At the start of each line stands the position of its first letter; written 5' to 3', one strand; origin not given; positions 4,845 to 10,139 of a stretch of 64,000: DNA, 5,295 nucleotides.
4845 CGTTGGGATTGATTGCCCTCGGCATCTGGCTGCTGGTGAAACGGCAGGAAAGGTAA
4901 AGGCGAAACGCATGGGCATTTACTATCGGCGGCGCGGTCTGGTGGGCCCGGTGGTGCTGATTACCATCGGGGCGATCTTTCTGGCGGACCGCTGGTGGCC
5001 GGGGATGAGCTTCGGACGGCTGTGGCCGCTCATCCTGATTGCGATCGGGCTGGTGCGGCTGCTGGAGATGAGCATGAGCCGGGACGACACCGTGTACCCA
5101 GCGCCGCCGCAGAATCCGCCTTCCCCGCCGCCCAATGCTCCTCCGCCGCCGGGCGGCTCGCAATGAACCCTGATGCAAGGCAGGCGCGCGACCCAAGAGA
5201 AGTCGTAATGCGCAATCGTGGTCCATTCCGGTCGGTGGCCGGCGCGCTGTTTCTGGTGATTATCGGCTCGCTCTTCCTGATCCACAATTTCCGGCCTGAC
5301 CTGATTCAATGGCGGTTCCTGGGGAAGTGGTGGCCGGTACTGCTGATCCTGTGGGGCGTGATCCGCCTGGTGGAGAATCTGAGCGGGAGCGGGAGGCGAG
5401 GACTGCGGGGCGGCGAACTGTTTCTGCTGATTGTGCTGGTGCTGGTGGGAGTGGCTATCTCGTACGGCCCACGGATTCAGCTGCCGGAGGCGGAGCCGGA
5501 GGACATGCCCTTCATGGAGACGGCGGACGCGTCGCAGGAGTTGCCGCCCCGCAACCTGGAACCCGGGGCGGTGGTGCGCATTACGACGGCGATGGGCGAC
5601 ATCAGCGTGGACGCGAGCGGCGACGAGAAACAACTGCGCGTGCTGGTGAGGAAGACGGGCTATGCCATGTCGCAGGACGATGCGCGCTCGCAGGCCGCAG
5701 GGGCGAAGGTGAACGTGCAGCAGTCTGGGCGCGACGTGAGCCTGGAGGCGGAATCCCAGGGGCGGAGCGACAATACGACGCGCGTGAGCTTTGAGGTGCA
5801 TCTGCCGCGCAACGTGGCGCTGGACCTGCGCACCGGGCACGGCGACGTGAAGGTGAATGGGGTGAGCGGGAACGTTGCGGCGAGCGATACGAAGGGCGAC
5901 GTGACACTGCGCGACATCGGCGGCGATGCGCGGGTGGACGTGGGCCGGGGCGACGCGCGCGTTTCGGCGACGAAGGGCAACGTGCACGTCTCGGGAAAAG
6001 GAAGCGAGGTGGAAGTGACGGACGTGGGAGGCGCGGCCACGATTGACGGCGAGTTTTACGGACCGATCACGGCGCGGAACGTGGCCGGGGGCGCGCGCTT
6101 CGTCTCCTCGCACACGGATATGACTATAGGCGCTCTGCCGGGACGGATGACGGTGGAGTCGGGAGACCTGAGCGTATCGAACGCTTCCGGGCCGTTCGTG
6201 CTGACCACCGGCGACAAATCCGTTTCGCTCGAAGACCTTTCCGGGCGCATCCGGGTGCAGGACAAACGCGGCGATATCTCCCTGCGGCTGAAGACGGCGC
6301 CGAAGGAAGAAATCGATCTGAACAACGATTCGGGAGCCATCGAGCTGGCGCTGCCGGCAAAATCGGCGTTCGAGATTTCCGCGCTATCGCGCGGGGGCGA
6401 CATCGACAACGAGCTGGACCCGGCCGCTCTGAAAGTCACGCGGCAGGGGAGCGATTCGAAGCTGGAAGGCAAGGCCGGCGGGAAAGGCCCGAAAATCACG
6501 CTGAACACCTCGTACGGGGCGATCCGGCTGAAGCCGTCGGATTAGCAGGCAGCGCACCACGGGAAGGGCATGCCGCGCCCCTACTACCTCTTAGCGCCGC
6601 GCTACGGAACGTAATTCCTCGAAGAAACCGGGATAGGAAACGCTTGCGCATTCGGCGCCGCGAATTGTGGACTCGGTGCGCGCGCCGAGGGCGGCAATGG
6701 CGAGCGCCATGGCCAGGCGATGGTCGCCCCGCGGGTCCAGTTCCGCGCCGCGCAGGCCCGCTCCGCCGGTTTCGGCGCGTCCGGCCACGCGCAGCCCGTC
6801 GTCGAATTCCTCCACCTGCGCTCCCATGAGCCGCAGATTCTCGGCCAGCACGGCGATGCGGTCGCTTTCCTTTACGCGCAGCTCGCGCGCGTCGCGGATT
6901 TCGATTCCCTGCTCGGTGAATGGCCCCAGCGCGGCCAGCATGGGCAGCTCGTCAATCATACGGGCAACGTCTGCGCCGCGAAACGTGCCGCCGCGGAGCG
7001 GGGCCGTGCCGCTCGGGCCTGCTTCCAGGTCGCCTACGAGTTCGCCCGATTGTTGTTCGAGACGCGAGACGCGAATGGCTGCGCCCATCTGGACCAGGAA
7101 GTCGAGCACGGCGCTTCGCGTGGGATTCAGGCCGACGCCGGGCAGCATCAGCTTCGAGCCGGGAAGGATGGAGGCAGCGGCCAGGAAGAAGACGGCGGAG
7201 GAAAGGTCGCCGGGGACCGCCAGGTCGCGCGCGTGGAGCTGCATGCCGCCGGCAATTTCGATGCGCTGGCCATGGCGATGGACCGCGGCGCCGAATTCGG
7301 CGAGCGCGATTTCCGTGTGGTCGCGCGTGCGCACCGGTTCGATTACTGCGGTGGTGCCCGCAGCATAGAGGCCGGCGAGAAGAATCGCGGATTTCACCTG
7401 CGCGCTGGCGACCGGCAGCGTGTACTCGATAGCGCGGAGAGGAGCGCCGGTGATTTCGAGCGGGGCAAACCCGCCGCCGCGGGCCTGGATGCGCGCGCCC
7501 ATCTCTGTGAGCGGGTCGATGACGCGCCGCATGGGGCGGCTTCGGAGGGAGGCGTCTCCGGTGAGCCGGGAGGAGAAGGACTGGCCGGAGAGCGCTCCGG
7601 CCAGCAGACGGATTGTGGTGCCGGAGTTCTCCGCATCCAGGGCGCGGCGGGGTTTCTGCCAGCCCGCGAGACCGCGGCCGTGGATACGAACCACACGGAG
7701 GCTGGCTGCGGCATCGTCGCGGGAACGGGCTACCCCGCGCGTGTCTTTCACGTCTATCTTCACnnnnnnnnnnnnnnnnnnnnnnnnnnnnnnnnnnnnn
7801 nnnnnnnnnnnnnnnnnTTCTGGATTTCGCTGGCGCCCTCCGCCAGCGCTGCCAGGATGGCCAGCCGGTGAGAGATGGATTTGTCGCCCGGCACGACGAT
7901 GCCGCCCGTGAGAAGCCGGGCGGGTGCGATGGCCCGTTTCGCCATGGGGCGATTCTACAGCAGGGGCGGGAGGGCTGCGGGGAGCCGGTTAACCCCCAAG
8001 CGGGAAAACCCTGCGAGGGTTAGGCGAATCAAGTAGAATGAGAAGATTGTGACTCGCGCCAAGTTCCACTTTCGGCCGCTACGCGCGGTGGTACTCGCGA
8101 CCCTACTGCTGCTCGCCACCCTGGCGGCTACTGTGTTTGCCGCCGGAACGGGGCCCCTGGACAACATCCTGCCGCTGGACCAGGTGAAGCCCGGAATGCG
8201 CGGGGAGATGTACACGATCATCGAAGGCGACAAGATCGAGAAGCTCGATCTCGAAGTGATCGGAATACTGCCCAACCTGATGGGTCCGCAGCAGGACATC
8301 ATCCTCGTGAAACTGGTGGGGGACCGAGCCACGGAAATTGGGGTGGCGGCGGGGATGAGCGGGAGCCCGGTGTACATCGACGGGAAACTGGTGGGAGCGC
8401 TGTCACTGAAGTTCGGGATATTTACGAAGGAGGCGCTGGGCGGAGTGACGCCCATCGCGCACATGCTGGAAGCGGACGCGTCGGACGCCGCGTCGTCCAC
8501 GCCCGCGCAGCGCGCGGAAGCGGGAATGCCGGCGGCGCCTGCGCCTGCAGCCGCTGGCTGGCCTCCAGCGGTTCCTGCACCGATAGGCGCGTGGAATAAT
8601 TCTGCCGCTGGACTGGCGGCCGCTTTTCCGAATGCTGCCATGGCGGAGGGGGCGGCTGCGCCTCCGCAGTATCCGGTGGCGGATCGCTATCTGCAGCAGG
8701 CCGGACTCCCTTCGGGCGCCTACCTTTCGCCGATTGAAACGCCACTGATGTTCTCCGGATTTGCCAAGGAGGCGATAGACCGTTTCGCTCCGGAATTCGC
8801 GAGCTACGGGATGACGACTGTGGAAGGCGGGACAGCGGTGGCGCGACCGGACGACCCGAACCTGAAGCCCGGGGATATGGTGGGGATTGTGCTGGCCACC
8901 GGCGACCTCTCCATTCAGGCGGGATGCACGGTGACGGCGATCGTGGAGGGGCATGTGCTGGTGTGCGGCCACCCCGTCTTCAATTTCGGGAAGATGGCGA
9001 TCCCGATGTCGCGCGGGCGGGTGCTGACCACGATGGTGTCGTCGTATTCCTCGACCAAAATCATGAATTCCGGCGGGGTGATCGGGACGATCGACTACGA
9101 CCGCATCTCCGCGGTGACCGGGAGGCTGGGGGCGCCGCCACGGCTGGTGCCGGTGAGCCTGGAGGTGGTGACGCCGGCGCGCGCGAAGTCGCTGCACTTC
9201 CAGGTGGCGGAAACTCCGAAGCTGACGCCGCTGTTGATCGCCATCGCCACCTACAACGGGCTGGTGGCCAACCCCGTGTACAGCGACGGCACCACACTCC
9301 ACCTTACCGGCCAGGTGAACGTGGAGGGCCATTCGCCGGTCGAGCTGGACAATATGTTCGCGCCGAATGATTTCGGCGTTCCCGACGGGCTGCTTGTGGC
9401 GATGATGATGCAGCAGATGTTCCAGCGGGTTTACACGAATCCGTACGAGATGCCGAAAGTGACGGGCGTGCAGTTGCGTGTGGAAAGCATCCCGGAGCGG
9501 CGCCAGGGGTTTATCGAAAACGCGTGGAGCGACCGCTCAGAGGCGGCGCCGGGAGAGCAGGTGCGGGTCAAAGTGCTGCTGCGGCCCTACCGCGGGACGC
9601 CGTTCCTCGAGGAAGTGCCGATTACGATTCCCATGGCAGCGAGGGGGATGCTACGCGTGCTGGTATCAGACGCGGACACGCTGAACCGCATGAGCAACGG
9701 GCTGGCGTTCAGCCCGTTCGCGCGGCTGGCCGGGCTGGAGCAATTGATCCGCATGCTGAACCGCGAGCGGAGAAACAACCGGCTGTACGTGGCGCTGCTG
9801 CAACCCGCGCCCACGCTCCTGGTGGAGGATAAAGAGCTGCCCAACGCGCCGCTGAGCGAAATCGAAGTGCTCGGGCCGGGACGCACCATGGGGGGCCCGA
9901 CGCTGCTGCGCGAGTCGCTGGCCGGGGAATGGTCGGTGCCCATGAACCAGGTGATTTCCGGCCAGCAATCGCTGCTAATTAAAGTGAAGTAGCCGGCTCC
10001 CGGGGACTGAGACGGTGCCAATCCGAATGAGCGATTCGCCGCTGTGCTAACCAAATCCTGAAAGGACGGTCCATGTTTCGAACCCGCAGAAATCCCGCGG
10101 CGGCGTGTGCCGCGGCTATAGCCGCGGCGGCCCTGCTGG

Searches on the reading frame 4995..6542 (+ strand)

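Call 44: search_protein_families(library=pfam, proteins=[window:4995-6542:+], max_evalue=0.0001)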
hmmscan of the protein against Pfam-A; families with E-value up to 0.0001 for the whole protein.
window:4995-6542:+ (516 aa): 3 families
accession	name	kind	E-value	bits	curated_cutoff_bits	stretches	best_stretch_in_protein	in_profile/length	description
PF13349.12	DUF4097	-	2e-13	50.7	22.9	1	202-512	12-246/247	Toastrack DUF4097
PF22570.1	LiaF-TM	-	8.9e-07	30.1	27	1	84-148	3-59/98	LiaF transmembrane domain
PF18917.5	LiaI-LiaF-like_TM1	-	1.1e-05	25.9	27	1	83-122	3-39/42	LiaI-LiaF-like transmembrane region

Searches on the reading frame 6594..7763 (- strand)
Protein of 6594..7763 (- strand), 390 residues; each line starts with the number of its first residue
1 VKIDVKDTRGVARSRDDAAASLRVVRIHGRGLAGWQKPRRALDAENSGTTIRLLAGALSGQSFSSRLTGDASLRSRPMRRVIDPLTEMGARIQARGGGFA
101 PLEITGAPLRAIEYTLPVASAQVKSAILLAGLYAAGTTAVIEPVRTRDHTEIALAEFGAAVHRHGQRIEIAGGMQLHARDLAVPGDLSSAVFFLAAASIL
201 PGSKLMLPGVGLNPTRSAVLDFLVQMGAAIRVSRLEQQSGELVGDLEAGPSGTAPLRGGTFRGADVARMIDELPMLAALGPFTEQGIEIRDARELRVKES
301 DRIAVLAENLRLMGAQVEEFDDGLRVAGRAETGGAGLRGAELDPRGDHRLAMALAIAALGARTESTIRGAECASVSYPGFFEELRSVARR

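Call 44: search_protein_families(library=pfam, proteins=[window:6594-7763:-], max_evalue=0.0001)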
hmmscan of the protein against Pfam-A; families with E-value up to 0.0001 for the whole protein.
window:6594-7763:- (390 aa): 1 family
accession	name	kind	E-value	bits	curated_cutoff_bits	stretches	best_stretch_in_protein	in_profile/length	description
PF00275.25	EPSP_synthase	-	4.2e-88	296.3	22.8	1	24-384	68-417/417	EPSP synthase (3-phosphoshikimate 1-carboxyvinyltransferase)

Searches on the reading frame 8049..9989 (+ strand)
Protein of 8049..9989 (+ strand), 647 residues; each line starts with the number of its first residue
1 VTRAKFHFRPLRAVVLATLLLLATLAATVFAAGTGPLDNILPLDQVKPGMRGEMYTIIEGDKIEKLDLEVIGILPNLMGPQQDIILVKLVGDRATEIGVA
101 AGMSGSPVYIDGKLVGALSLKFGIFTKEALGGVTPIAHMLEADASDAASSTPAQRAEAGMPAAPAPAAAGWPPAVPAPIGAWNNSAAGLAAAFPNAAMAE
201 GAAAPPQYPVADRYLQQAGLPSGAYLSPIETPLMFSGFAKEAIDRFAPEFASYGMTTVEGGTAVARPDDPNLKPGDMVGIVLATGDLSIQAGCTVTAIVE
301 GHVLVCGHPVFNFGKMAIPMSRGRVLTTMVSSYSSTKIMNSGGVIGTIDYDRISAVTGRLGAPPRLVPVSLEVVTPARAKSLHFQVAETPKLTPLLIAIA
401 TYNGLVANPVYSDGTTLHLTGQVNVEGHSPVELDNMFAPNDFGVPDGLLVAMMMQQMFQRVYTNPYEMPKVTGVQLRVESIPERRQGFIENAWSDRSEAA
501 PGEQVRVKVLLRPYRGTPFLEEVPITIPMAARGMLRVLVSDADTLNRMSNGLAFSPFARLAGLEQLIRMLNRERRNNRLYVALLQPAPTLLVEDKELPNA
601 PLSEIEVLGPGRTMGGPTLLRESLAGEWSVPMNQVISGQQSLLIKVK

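Call 44: search_protein_families(library=pfam, proteins=[window:8049-9989:+], max_evalue=0.0001)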
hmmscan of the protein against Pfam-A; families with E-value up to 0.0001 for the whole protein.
window:8049-9989:+ (647 aa): 1 family
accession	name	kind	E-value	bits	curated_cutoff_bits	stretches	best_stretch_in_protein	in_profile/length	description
PF05580.18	Peptidase_S55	-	7e-07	29.9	25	0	45-119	117-191/210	SpoIVB peptidase S55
